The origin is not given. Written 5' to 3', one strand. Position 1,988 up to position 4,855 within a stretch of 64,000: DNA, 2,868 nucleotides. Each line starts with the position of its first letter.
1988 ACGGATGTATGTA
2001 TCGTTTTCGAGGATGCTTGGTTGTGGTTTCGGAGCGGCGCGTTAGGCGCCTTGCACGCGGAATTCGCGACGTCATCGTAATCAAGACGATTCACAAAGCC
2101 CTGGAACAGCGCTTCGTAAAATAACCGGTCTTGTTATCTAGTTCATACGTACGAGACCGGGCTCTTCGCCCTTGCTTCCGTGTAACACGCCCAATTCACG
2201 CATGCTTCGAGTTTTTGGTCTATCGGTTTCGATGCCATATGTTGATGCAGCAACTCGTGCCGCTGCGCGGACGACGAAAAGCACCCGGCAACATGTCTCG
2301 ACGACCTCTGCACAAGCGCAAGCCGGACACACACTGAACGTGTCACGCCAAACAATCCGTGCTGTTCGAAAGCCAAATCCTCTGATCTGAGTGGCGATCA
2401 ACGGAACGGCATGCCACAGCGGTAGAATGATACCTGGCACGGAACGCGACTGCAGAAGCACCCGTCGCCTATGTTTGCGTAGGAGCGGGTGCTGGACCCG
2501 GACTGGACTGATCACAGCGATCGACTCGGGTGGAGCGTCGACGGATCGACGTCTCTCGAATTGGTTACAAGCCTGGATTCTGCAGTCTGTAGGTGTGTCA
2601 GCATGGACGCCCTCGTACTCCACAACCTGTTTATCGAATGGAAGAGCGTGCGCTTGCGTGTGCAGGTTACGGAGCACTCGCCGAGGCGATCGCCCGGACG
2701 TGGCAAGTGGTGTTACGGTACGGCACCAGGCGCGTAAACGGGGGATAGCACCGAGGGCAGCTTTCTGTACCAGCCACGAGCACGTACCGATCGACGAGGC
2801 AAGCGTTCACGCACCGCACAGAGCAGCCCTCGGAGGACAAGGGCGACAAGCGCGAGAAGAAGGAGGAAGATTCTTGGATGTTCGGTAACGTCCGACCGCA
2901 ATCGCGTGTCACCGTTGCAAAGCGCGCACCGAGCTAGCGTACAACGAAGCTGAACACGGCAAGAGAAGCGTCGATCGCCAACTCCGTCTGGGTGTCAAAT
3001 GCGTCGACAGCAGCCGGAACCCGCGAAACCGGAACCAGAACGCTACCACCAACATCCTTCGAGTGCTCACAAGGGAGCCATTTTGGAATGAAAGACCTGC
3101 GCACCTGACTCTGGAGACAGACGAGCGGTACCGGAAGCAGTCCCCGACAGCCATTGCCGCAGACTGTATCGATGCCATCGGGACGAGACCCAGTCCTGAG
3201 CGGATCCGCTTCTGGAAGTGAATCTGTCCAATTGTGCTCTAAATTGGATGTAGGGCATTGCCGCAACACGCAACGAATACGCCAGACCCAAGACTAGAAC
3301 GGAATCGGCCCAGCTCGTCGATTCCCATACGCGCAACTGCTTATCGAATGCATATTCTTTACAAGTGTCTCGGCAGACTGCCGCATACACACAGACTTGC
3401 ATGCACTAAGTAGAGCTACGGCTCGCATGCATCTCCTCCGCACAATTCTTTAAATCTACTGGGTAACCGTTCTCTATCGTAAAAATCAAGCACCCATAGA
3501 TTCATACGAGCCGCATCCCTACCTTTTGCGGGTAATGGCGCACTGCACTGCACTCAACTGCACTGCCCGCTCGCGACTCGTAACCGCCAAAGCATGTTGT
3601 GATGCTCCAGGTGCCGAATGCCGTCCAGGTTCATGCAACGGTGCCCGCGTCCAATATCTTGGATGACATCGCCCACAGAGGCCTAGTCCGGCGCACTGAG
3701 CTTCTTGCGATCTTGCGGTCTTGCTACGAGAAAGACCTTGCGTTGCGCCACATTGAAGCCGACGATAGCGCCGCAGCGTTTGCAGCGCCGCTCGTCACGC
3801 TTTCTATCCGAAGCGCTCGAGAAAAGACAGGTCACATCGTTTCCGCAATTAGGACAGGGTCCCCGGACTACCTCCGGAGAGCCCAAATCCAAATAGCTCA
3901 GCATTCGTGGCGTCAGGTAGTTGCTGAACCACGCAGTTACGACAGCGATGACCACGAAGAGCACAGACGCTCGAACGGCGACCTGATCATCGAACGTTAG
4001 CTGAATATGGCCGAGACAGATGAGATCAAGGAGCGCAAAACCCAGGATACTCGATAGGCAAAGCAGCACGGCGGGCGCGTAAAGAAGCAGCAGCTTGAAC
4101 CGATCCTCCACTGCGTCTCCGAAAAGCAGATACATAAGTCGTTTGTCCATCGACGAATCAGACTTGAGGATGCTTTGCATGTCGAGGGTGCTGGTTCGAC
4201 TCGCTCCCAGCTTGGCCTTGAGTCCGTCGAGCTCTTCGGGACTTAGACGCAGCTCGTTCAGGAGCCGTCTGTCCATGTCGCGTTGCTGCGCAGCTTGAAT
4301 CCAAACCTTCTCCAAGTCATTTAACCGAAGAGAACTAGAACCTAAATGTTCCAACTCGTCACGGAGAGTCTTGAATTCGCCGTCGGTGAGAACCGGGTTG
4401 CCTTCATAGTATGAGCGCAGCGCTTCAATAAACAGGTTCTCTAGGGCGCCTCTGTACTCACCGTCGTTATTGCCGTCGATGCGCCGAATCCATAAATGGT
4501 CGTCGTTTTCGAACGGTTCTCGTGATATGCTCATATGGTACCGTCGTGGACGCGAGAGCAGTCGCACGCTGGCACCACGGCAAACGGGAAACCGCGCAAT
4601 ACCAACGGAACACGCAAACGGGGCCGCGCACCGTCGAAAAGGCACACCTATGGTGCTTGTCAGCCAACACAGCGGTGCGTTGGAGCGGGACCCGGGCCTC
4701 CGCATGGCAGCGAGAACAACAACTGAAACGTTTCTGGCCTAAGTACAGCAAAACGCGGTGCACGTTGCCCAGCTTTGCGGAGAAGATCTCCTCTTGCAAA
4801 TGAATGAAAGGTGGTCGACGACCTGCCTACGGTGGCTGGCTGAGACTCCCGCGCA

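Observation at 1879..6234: Nuclear photosynthesis gene PGRL1 sits in the loop of a 1369-bp, ~99% identical inverted repeat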

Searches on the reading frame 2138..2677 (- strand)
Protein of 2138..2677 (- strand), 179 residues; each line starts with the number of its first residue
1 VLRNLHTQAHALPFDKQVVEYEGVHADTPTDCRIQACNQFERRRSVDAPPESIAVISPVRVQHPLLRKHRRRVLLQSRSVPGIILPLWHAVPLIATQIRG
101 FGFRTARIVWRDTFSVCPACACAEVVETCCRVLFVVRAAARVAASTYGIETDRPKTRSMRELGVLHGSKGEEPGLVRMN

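Call 6: search_protein_families(library=pfam, proteins=[window:2138-2677:-], max_evalue=0.1)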
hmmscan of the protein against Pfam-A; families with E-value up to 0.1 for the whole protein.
window:2138-2677:- (179 aa): 0 families

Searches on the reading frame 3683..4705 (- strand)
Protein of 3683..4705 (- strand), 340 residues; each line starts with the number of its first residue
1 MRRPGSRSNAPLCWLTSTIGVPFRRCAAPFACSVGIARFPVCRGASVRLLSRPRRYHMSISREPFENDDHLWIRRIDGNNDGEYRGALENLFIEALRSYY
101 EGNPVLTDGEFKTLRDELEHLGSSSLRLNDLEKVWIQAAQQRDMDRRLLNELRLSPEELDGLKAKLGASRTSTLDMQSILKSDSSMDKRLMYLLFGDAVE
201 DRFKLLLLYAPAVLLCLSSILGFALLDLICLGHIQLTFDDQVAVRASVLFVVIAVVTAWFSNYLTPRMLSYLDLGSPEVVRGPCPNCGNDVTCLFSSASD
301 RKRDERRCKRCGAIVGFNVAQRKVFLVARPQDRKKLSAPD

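Call 6: search_protein_families(library=pfam, proteins=[window:3683-4705:-], max_evalue=0.1)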
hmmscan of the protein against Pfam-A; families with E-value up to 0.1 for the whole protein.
window:3683-4705:- (340 aa): 2 families
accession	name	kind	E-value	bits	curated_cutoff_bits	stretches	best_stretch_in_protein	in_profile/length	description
PF08271.17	Zn_Ribbon_TF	-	0.0019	18.2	29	1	284-318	3-32/43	TFIIB zinc-binding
PF04688.18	Holin_SPP1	-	0.081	13.5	27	0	220-262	14-57/74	SPP1 phage holin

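Call 7: find_homologous_proteins(query=window:3683-4705:-, max_evalue=0.001)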
Query window:3683-4705:- (340 aa): 7 proteins with E <= 0.001 among 3481 candidates.
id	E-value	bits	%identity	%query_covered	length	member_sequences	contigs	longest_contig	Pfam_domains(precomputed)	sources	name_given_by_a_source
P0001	9.4e-226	766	100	100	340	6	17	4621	-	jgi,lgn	jgi:hypothetical protein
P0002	7.3e-158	543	84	84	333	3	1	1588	-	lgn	-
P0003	4.8e-157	540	87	82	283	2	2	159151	-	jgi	jgi:hypothetical protein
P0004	1.3e-121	424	72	76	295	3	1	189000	-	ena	-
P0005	3.3e-115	403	68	76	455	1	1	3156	-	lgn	-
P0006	1.7e-64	236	46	47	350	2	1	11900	-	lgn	-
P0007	1.9e-64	236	47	76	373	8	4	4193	-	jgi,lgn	-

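Call 8: find_encoding_contigs(protein=P0001, flank=10000, max_places=10)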
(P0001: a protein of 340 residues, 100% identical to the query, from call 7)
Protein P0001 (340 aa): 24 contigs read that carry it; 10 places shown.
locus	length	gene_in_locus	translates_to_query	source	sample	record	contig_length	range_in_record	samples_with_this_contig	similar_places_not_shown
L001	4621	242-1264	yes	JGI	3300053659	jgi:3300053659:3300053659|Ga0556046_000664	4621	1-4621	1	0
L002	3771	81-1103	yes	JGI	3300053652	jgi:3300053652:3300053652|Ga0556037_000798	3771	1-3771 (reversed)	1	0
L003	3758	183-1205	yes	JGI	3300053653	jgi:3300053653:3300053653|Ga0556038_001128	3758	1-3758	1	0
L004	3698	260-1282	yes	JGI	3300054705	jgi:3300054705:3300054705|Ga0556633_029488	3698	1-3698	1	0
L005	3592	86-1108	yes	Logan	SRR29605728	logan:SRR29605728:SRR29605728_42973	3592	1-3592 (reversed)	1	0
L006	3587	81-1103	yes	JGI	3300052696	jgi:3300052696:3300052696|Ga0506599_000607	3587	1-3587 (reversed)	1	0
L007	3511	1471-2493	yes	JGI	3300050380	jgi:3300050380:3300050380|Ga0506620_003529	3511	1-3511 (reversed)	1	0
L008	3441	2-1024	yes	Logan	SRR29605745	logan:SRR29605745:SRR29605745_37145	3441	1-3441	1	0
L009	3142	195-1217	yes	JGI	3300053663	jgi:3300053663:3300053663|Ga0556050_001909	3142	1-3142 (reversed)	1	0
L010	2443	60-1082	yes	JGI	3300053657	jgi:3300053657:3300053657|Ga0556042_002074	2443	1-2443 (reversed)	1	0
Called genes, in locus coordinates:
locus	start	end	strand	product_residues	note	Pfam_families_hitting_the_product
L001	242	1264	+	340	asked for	-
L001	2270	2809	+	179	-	-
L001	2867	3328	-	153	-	-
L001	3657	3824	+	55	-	-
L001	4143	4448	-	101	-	-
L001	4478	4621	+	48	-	?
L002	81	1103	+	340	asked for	-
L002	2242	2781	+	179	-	-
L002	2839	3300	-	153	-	-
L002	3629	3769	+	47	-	?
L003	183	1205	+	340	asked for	-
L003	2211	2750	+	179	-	-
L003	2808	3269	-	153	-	-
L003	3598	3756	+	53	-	?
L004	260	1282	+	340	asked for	-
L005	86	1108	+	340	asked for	-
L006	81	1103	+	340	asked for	-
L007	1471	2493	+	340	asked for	-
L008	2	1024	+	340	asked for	?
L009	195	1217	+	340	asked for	-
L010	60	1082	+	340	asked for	-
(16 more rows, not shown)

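Call 9: find_encoding_contigs(protein=P0003, flank=10000, max_places=6)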
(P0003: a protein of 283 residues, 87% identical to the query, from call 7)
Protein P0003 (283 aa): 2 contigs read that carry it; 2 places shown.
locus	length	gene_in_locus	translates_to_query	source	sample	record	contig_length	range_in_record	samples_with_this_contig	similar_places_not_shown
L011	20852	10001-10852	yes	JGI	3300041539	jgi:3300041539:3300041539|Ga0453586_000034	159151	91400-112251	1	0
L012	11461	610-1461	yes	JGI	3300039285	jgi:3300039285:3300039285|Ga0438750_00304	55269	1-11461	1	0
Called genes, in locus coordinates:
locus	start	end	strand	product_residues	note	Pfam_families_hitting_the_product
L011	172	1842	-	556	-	-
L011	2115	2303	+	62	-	-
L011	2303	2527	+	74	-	-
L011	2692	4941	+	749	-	PF00270:DEAD, PF00622:SPRY, PF00270:DEAD, PF00271:Helicase_C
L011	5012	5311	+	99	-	-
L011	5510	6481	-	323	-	-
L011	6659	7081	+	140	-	-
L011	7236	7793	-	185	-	-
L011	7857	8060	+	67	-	-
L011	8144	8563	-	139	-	-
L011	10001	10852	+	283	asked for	-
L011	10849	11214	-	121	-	-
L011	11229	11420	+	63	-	-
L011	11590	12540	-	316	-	PF00383:dCMP_cyt_deam_1, PF14437:MafB19-deam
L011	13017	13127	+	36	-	-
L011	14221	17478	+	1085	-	PF01764:Lipase_3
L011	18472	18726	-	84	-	-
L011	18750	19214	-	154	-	PF12796:Ank_2, PF13857:Ank_5 (faint), PF24521:Ank_KRIT1 (faint), PF00023:Ank (faint), PF13606:Ank_3 (faint), PF13637:Ank_4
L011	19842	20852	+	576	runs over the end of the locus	PF00439:Bromodomain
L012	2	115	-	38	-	?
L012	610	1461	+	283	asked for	-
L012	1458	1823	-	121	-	-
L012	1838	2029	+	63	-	-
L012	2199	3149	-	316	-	PF00383:dCMP_cyt_deam_1, PF14437:MafB19-deam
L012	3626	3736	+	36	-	-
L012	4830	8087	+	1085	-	PF01764:Lipase_3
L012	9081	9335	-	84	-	-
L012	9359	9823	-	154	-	PF12796:Ank_2, PF13857:Ank_5 (faint), PF24521:Ank_KRIT1 (faint), PF00023:Ank (faint), PF13606:Ank_3 (faint), PF13637:Ank_4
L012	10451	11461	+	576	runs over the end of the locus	PF00439:Bromodomain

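Call 10: find_encoding_contigs(protein=P0004, flank=10000, max_places=6)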
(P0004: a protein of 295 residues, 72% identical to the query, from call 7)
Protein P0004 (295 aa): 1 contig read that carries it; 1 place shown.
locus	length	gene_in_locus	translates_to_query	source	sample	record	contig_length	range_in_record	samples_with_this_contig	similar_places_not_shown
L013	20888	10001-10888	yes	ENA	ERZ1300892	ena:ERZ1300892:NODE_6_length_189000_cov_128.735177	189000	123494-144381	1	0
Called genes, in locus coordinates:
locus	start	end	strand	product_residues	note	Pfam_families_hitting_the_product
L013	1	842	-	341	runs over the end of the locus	PF00977:His_biosynth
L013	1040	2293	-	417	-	PF08894:DUF1838, PF00173:Cyt-b5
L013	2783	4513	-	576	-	-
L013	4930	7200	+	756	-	PF00270:DEAD, PF00622:SPRY, PF00270:DEAD, PF00271:Helicase_C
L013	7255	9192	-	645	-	PF01734:Patatin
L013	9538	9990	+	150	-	-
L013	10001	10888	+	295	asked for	-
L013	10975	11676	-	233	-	PF00383:dCMP_cyt_deam_1, PF14437:MafB19-deam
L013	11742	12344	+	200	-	-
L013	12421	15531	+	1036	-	PF01764:Lipase_3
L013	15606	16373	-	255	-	PF12796:Ank_2 (weak), PF13637:Ank_4 (faint), PF00023:Ank (weak), PF13606:Ank_3 (faint), PF12796:Ank_2, PF13857:Ank_5, PF00023:Ank (weak)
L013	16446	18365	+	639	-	PF00439:Bromodomain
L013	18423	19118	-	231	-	PF06201:PITH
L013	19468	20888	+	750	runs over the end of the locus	-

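Call 22: list_cluster_members(proteins=[P0001, P0002, P0003, P0004, P0005, P0006, P0007])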
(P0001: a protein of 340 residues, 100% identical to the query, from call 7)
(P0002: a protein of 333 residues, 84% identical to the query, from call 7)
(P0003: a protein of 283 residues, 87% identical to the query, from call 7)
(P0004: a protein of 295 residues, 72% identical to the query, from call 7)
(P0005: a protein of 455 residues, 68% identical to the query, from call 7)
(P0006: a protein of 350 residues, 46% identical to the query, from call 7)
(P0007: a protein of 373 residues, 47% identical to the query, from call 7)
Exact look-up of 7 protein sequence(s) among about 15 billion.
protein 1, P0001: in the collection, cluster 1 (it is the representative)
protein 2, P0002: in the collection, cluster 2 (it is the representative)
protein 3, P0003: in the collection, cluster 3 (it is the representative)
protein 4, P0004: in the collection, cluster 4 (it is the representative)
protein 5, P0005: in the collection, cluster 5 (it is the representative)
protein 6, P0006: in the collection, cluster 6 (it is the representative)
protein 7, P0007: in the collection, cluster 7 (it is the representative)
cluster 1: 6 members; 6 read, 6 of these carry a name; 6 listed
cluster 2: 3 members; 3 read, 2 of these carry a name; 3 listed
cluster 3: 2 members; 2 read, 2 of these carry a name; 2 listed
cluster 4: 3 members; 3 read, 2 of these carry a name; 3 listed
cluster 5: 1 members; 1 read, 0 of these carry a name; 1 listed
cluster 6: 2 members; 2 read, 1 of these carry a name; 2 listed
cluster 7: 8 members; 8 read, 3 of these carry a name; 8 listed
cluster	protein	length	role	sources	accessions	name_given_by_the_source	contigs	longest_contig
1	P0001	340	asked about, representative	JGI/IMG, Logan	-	hypothetical protein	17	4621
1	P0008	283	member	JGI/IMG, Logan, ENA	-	hypothetical protein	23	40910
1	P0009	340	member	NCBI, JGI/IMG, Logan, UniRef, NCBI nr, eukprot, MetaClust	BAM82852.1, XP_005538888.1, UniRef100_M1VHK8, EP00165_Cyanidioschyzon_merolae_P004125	hypothetical protein, conserved [Cyanidioschyzon merolae strain 10D] | hypothetical protein | Uncharacterized protein n=1 Tax=Cyanidioschyzon merolae (strain NIES-3377 / 10D) ...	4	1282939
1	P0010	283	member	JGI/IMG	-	hypothetical protein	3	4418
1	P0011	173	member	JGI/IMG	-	hypothetical protein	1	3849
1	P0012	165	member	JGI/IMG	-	hypothetical protein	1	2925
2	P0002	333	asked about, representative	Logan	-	-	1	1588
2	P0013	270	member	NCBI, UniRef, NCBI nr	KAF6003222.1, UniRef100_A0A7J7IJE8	hypothetical protein F1559_001449 [Cyanidiococcus yangmingshanensis] | Uncharacterized protein n=1 Tax=Cyanidiococcus yangmingshanensis TaxID=2690220 ...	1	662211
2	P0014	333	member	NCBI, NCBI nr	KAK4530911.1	hypothetical protein CCYA_CCYA06G1768 [Cyanidiococcus yangmingshanensis]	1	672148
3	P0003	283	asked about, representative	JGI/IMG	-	hypothetical protein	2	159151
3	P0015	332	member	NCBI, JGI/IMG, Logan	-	hypothetical protein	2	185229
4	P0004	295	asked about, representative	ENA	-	-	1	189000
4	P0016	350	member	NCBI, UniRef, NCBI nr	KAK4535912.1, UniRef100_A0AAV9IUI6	hypothetical protein CDCA_CDCA06G1937 [Cyanidium caldarium] | Uncharacterized protein n=1 Tax=Cyanidium caldarium TaxID=2771 RepID=A0AAV9IUI6_CYACA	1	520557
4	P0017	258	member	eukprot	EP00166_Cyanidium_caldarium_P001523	ctg_1775.g508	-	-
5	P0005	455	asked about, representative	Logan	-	-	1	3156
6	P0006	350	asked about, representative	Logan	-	-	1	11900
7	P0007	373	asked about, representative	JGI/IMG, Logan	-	-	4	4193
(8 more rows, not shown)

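Call 23: find_encoding_contigs(protein=P0009, flank=10000, max_places=6)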
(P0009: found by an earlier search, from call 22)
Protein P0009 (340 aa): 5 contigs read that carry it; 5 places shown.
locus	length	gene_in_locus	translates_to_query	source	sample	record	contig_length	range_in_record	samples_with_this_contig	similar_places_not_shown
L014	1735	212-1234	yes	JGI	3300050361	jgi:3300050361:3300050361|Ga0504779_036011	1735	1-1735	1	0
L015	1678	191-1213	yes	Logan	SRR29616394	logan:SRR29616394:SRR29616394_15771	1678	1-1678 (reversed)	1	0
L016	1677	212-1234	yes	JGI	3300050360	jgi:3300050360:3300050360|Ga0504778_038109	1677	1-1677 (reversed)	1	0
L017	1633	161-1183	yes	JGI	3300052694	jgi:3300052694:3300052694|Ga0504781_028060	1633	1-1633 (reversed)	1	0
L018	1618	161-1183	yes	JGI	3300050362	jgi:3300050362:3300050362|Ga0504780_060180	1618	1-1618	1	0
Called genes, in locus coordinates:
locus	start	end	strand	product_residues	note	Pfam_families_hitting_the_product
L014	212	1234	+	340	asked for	-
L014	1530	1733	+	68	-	?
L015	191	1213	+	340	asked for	-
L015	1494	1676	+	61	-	?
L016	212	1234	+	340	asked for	-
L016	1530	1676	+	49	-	?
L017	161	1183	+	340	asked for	-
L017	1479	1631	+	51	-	?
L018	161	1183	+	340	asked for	-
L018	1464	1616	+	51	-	?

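Call 35: find_encoding_contigs(protein=P0008, flank=10000, max_places=10)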
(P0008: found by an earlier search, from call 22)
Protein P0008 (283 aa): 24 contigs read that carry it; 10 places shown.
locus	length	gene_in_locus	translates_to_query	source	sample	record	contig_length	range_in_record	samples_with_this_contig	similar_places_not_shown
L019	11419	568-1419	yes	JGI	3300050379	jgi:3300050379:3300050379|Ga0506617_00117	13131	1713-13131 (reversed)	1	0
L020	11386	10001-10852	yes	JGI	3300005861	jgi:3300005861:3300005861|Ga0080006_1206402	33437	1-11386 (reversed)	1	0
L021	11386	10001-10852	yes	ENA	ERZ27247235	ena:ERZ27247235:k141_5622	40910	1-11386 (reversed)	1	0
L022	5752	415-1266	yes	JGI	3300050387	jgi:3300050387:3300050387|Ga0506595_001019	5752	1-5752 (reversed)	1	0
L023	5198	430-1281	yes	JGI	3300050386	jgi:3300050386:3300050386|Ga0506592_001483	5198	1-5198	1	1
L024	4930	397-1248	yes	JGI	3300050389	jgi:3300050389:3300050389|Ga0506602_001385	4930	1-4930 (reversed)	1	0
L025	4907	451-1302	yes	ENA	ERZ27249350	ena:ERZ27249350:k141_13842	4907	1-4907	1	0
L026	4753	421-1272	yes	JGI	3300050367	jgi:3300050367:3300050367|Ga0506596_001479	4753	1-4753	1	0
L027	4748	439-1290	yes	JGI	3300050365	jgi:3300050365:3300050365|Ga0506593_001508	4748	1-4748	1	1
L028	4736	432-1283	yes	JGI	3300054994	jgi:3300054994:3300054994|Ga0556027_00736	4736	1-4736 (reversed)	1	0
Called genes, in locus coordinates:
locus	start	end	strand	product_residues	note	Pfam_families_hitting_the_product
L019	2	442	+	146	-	?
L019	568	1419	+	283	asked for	-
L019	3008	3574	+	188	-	-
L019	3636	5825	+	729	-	PF01734:Patatin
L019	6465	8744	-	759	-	PF00270:DEAD, PF00622:SPRY, PF00270:DEAD, PF00271:Helicase_C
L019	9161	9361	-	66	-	-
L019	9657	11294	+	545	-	-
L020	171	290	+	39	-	-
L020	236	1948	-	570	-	-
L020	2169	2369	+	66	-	-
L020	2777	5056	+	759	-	PF00270:DEAD, PF00622:SPRY, PF00270:DEAD, PF00271:Helicase_C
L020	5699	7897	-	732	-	PF01734:Patatin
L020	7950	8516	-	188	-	-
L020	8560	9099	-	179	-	-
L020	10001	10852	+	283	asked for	-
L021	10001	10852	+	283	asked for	-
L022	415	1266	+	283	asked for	-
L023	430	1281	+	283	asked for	-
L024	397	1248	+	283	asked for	-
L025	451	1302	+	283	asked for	-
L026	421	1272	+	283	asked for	-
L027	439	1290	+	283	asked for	-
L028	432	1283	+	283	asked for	-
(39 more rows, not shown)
